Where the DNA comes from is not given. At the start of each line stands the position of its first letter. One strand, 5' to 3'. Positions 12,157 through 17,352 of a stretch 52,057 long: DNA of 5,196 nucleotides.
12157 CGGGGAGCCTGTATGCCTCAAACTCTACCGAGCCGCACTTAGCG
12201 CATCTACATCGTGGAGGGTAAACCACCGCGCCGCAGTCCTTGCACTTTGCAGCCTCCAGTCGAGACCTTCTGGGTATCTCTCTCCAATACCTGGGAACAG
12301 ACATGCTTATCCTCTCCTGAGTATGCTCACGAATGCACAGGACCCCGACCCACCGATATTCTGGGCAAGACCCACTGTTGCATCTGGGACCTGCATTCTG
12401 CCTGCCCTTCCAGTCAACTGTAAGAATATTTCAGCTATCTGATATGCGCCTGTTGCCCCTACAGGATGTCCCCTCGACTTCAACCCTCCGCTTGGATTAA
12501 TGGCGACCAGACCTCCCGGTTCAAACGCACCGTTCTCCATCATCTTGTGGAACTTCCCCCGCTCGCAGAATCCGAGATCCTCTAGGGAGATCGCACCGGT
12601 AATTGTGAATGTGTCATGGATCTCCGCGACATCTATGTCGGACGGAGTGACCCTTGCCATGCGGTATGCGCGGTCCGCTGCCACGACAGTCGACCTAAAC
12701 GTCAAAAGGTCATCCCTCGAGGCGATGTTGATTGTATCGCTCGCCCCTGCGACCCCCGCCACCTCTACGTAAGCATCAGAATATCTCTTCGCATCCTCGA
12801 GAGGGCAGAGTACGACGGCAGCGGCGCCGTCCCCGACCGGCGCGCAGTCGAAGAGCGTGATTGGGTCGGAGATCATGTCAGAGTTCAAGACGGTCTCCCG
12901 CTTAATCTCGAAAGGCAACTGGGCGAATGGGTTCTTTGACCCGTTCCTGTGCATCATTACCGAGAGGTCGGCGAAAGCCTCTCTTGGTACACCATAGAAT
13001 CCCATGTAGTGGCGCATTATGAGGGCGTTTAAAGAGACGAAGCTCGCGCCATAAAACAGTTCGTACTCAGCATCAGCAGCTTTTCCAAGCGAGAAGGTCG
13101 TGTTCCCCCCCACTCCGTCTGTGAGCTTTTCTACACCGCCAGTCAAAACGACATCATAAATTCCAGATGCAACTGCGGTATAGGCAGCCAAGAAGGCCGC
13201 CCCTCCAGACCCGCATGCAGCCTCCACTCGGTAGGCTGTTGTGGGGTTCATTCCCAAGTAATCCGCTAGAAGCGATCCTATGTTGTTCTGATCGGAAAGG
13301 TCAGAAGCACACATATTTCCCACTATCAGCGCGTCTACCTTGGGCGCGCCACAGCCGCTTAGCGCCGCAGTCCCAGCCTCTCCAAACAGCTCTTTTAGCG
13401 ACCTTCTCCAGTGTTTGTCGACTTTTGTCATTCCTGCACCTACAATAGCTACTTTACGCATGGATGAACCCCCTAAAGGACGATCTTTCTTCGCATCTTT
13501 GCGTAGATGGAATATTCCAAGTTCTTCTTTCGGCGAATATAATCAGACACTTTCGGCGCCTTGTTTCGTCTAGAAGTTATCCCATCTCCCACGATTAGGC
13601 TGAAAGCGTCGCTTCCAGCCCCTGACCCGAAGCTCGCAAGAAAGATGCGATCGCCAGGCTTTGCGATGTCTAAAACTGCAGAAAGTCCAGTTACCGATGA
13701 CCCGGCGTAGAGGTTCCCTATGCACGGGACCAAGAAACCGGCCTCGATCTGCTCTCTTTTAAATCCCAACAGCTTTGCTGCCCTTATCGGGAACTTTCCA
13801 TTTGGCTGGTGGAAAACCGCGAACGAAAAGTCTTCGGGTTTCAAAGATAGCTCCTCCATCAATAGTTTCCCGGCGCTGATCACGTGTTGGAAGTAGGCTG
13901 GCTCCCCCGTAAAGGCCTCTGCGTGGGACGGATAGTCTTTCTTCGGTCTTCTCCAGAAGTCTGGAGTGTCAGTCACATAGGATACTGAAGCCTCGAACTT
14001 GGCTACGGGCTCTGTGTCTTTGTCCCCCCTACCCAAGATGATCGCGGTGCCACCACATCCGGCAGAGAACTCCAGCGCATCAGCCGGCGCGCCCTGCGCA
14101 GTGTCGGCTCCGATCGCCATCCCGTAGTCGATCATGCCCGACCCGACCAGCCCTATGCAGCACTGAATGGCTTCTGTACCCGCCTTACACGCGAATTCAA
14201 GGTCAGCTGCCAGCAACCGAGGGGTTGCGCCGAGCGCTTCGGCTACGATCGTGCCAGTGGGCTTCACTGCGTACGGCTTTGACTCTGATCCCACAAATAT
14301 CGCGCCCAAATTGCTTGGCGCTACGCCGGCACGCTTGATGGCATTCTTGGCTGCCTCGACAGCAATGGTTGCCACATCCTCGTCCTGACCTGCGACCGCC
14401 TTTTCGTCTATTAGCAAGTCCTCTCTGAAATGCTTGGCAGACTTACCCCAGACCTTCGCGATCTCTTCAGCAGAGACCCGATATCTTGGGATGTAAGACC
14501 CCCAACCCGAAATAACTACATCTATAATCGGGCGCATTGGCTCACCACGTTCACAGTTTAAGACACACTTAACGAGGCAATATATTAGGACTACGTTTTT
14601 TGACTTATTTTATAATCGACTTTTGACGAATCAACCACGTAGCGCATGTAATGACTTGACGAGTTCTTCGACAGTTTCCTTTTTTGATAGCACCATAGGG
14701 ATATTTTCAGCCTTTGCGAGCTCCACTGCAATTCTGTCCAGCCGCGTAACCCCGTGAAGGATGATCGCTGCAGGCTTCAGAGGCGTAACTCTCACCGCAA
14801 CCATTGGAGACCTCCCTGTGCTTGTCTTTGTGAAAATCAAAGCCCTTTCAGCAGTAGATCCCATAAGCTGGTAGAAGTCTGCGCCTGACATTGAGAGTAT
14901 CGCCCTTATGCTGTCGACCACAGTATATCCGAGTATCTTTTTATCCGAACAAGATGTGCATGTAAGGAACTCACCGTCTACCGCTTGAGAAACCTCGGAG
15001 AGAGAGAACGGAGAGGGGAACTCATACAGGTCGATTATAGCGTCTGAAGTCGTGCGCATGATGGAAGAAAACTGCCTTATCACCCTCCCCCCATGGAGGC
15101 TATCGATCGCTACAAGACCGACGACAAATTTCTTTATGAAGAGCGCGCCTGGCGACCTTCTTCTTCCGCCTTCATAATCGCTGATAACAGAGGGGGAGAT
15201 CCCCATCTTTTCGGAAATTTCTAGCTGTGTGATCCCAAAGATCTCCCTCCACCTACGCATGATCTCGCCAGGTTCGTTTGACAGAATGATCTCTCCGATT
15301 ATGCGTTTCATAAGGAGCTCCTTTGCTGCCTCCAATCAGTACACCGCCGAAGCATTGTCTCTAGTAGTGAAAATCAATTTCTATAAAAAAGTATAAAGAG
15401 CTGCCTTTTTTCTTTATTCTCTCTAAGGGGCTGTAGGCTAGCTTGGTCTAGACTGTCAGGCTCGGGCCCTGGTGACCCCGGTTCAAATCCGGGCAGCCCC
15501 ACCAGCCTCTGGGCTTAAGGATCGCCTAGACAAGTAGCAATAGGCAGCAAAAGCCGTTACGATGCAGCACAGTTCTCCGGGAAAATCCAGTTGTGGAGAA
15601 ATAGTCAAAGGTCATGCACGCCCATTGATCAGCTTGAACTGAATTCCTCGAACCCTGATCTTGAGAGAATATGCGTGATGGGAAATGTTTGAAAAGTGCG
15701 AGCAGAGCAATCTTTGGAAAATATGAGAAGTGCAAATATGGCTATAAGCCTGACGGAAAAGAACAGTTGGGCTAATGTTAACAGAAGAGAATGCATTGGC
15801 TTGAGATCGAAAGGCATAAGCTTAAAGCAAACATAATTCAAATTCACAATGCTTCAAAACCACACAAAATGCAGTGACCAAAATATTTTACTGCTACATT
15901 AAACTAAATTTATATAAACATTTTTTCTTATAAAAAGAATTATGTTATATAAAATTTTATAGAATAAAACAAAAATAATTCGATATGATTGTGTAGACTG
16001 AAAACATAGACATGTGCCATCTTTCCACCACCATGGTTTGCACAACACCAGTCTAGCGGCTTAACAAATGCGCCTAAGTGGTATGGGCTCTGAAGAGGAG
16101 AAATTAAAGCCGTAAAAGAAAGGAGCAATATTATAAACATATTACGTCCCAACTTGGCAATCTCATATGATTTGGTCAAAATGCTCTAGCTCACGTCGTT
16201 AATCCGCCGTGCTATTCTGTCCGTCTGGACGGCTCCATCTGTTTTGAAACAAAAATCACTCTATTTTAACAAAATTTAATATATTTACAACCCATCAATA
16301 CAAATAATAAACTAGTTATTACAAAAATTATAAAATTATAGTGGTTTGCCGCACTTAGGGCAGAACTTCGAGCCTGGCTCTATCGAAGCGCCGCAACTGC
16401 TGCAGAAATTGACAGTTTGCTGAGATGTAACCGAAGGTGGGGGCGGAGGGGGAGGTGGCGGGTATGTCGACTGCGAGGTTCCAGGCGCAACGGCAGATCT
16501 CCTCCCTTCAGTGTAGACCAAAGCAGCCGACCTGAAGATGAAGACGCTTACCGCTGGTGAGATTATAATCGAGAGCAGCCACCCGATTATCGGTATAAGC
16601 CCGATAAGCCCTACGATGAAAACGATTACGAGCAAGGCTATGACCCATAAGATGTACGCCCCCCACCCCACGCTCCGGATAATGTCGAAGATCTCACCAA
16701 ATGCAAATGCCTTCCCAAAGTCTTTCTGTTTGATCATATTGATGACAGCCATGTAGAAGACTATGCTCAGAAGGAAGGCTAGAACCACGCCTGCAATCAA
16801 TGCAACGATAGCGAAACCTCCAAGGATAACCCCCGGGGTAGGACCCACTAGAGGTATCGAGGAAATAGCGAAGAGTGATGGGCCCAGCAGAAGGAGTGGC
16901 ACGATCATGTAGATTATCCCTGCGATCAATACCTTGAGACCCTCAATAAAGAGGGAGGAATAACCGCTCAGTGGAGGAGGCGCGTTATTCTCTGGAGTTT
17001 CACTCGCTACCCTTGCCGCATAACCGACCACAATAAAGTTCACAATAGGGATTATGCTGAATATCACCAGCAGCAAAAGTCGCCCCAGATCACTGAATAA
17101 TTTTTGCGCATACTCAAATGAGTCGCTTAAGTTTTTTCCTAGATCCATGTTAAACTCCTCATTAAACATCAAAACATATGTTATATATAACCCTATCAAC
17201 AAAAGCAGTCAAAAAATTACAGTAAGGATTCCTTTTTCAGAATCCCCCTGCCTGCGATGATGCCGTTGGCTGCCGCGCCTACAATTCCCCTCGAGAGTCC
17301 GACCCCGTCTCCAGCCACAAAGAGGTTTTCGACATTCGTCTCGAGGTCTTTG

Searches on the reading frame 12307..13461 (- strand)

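Call 11: search_protein_families(library=pfam, proteins=[window:12307-13461:-], max_evalue=0.001)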
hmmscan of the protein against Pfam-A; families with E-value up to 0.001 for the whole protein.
window:12307-13461:- (384 aa): 4 families
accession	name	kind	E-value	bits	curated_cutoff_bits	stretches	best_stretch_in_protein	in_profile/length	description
PF22691.2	Thiolase_C_1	-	1.4e-44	151.8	28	1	240-383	3-144/144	Thiolase C-terminal domain-like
PF00108.29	Thiolase_N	-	3.4e-19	69.7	26.4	1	4-220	1-258/260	Thiolase, N-terminal domain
PF02803.24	Thiolase_C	-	9.9e-09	35.3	27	1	256-367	22-115/123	Thiolase, C-terminal domain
PF00109.32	ketoacyl-synt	-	8.7e-05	22.7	20.8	0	76-114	167-205/252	Beta-ketoacyl synthase, N-terminal domain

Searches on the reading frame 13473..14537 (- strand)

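Call 11: search_protein_families(library=pfam, proteins=[window:13473-14537:-], max_evalue=0.001)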
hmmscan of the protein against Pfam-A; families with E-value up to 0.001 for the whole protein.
window:13473-14537:- (354 aa): 2 families
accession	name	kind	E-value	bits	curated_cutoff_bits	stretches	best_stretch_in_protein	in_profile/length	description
PF08541.16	ACP_syn_III_C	-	1.5e-07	31.9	26.6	1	228-307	2-81/90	3-Oxoacyl-[acyl-carrier-protein (ACP)] synthase III C terminal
PF00108.29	Thiolase_N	-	0.00028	20.8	26.4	1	52-145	20-113/260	Thiolase, N-terminal domain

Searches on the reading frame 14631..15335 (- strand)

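Call 11: search_protein_families(library=pfam, proteins=[window:14631-15335:-], max_evalue=0.001)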
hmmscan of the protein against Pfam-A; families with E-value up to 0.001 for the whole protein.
window:14631-15335:- (234 aa): 3 families
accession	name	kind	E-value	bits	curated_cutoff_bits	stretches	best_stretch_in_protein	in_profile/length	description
PF01381.28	HTH_3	-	2.3e-07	31.2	23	1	27-69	2-43/55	Helix-turn-helix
PF12844.13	HTH_19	-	1.6e-06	28.4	30.2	1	23-69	1-46/64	Helix-turn-helix domain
PF13560.12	HTH_31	-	0.00013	22.6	27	1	26-64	6-44/64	Helix-turn-helix domain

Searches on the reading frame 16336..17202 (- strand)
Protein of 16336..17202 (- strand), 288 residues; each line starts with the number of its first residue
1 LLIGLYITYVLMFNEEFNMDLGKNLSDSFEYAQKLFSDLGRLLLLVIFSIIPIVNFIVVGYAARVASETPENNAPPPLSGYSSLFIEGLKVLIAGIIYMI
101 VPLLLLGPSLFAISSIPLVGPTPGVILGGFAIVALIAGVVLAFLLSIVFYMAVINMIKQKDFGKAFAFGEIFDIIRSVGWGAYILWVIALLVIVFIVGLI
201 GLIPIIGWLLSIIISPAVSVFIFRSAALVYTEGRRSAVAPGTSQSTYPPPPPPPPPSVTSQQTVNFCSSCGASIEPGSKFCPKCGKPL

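Call 10: search_protein_families(library=pfam, proteins=[window:16336-17202:-], max_evalue=0.001)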
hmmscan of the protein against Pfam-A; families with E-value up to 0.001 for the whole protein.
window:16336-17202:- (288 aa): 5 families
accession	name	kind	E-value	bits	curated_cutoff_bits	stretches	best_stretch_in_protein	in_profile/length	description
PF13197.11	DUF4013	-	1.4e-26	93.7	26.9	1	45-203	2-165/168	Protein of unknown function (DUF4013)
PF13240.11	Zn_Ribbon_1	-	5.4e-09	36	25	1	266-288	1-23/23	zinc-ribbon domain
PF13248.11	Zn_ribbon_3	-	2.2e-06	27.3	27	1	267-288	5-26/26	zinc-ribbon domain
PF12773.13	DZR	-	3.9e-05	24.2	27.3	1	266-285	26-45/45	Double zinc ribbon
PF17032.10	Zn_ribbon_15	-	9.5e-05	23.6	28.9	1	259-285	47-73/73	zinc-ribbon family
